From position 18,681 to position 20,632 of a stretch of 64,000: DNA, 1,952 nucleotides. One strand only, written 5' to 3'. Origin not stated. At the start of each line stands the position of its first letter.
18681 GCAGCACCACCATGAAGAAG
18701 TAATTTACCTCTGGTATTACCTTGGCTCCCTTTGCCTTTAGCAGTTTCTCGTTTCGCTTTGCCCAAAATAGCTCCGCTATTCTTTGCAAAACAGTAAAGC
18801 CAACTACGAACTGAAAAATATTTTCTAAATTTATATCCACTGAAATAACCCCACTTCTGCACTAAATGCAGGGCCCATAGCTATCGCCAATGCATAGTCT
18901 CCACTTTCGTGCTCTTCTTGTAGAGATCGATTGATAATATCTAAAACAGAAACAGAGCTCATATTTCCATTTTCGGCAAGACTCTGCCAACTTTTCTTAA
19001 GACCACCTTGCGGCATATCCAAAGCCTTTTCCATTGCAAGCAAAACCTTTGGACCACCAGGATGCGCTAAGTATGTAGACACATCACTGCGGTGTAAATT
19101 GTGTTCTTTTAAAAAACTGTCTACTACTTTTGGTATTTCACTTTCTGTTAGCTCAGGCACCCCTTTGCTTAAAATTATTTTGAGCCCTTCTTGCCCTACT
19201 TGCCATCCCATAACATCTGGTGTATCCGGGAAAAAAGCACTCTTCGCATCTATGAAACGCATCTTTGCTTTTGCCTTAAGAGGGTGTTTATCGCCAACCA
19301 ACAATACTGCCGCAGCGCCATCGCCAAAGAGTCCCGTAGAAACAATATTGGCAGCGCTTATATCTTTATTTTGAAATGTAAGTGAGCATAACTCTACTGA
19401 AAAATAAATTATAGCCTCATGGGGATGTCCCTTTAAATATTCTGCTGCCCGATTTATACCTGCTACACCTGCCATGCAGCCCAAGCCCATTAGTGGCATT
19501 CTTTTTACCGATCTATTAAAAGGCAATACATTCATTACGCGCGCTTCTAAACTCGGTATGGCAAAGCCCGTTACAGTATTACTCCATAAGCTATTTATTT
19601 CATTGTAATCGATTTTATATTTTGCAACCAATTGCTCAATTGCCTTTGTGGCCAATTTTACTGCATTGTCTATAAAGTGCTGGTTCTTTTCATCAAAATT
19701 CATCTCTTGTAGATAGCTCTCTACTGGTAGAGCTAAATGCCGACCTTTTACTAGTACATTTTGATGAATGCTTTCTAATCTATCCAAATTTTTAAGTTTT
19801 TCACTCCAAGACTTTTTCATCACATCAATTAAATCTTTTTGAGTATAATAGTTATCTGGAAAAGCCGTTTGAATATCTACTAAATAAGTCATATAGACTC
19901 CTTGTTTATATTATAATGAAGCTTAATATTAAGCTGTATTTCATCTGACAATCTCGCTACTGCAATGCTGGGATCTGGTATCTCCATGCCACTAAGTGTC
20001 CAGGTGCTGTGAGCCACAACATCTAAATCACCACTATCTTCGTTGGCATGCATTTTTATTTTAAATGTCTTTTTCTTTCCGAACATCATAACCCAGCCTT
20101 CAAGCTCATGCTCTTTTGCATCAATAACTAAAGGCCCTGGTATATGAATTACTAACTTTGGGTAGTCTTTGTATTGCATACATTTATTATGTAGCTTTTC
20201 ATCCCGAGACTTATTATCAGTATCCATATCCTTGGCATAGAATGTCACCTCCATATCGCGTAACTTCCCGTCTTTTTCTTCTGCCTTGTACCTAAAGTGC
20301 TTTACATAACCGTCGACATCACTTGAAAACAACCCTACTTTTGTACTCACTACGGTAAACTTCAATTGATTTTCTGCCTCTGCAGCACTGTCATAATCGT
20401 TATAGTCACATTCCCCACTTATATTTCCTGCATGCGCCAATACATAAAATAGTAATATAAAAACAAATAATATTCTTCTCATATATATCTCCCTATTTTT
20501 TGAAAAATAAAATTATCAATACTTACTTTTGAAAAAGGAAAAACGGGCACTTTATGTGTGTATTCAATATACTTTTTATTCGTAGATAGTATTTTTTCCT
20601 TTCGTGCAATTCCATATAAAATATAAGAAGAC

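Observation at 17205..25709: A+T-rich island with an srsABC-like type III PKS phenolic-lipid operon extended by YceI and a second methyltransferase, plus LuxR/MMPL/DUF4105 export-type neighbours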

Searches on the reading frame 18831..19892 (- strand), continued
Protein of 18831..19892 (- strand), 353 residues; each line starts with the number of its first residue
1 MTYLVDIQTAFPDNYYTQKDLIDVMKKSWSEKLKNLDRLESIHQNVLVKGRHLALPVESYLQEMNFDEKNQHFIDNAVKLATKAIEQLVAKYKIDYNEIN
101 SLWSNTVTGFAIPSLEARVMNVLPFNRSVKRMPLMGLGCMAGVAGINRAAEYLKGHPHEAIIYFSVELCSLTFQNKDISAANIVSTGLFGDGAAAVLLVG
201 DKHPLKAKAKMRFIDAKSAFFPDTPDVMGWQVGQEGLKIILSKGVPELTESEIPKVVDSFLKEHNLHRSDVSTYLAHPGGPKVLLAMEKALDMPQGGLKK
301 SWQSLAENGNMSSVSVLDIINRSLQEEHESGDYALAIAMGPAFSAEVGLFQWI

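Call 79: list_cluster_members(proteins=[window:18831-19892:-, P0121, window:21880-23883:+])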
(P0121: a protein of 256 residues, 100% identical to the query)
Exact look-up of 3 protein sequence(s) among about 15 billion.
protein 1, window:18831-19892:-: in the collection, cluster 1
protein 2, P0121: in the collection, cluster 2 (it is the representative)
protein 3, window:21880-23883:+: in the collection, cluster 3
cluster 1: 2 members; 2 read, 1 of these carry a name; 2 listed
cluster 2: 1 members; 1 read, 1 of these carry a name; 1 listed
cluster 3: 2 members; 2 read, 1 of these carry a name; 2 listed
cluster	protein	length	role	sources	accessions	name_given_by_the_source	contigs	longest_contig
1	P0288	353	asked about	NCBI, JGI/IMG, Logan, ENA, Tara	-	strand:- start:18129 stop:19190 length:1062 start_codon:yes stop_codon:yes ...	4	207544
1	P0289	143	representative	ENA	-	-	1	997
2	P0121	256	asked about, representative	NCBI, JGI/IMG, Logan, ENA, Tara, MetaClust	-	strand:- start:19777 stop:20547 length:771 start_codon:yes stop_codon:yes ... | TARA_132_SRF_0.22-3_scaffold262724_1_gene261629 NOG150014 ""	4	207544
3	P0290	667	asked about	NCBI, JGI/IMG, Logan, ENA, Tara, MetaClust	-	strand:+ start:21178 stop:23181 length:2004 start_codon:yes stop_codon:yes ... | TARA_132_SRF_0.22-3_scaffold262724_1_gene261631 COG1033 K07003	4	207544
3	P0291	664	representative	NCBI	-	-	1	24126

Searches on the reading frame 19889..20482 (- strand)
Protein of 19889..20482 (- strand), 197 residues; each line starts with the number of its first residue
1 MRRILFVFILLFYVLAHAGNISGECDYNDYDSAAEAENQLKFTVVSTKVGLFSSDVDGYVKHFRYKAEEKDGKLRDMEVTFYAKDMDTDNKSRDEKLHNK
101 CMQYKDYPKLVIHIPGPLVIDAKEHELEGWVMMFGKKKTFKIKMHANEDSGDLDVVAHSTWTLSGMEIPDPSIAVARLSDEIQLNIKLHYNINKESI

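Call 4: search_protein_families(library=pfam, proteins=[window:19889-20482:-], max_evalue=0.01)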
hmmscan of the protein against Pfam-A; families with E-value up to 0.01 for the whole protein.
window:19889-20482:- (197 aa): 1 family
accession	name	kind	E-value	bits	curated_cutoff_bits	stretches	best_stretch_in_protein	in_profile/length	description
PF04264.18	YceI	-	4.3e-07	30.8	23.7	1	38-188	8-148/150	YceI-like domain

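Call 5: search_protein_families(library=ncbifam, proteins=[window:19889-20482:-], max_evalue=0.01)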
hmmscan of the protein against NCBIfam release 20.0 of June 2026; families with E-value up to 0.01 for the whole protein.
window:19889-20482:- (197 aa): 0 families

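Call 40: search_solved_structures(query=window:19889-20482:-, max_evalue=1, show_alignments=1)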
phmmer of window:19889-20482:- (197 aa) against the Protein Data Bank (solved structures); distinct sequences matched with E-value up to 1: 2.
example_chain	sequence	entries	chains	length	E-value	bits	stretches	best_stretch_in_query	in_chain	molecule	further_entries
1b8c_A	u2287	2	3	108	0.58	13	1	33-92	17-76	PROTEIN (PARVALBUMIN)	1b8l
1b9a_A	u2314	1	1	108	0.64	12.9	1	33-92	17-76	PROTEIN (PARVALBUMIN)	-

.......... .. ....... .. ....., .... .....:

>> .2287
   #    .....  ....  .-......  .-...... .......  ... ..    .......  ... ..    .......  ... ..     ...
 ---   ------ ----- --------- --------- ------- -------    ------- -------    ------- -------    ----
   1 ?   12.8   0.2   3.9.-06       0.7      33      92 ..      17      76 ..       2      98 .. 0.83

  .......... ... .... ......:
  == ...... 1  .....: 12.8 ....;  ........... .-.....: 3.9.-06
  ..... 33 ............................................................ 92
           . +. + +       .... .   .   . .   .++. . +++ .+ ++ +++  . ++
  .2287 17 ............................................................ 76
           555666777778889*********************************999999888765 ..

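Call 43: search_solved_structures(query=A3, max_evalue=1, show_alignments=1)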
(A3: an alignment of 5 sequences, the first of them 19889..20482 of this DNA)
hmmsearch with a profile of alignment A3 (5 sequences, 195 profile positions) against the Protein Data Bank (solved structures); distinct sequences matched with E-value up to 1: 9.
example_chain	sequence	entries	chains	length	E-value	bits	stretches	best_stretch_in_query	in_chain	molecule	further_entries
5w2x_A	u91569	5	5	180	1.9e-08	37.3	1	52-193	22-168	Polyisoprenoid-binding protein | Putative periplasmic protein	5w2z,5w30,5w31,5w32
5w2d_A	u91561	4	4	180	2.2e-08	37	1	52-193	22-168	Polyisoprenoid-binding protein | Putative periplasmic protein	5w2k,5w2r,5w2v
2fgs_A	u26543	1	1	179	2.3e-08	37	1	52-193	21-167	Putative periplasmic protein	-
5w17_A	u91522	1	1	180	2.4e-08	36.9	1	52-193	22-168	Putative periplasmic protein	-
5w37_A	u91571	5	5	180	6.6e-08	35.5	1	52-193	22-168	Polyisoprenoid-binding protein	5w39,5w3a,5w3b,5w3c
1y0g_A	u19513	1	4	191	7.6e-05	25.5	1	56-145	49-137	Protein yceI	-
2q8p_A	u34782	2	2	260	0.0024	20.6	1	55-153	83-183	Iron-regulated surface determinant E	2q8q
7bwl_A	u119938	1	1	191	0.034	16.8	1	57-146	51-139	UPF0312 protein PA0423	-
3hpe_A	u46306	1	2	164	0.26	13.9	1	57-191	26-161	Conserved hypothetical secreted protein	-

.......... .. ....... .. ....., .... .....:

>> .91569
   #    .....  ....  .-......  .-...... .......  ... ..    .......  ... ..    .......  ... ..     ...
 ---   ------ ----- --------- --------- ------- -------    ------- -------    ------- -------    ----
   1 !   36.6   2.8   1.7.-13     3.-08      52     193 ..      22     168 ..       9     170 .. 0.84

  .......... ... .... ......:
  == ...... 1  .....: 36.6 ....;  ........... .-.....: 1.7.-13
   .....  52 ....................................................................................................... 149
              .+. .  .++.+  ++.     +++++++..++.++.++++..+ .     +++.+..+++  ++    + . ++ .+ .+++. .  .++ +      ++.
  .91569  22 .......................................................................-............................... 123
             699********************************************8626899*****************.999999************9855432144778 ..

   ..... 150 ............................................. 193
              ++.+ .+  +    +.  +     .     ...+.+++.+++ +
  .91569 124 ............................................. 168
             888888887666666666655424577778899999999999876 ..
